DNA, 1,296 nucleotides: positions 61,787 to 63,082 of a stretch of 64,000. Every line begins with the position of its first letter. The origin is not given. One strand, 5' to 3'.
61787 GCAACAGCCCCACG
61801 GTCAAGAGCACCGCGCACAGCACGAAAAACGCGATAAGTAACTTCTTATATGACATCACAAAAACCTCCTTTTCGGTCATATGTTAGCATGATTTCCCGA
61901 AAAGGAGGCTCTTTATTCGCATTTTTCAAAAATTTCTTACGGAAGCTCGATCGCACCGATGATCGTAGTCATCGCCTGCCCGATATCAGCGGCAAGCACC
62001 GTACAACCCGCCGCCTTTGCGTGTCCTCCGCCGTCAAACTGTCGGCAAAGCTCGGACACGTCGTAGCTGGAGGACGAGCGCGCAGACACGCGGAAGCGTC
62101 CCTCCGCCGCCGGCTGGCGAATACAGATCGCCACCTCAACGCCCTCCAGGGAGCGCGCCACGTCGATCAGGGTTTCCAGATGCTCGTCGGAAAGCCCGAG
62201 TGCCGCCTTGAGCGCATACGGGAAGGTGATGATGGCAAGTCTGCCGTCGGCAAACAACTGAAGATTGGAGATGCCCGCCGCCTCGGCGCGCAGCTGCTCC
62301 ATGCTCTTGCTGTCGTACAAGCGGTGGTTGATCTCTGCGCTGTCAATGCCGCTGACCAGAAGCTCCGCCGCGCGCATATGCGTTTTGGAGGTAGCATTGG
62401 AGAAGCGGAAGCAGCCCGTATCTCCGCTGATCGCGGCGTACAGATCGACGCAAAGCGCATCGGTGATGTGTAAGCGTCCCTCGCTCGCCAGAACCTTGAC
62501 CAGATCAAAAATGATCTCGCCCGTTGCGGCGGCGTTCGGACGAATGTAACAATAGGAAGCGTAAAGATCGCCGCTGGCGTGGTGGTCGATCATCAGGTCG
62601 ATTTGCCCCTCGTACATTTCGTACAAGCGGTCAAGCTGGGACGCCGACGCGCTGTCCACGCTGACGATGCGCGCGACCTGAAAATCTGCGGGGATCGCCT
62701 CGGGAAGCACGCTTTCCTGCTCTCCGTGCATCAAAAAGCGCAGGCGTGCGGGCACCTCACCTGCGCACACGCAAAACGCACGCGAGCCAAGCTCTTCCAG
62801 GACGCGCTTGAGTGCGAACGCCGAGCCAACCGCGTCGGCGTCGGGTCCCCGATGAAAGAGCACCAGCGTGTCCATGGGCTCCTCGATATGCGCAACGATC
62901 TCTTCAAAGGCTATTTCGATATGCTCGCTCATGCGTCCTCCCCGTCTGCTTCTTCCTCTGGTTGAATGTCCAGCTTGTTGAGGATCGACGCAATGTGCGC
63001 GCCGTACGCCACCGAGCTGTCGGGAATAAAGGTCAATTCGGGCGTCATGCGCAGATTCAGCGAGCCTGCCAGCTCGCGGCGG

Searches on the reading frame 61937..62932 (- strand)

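Call 46: search_protein_families(library=pfam, proteins=[window:61937-62932:-], max_evalue=0.001)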
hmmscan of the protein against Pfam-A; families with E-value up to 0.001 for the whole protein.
window:61937-62932:- (331 aa): 2 families
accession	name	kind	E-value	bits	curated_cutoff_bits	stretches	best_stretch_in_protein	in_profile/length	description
PF01368.27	DHH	-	2.1e-14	54.3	28.1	1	23-165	3-122/125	DHH family, N-terminal domain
PF02272.25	DHHA1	-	1e-08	36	25.9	1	245-321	11-93/102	DHHA1 domain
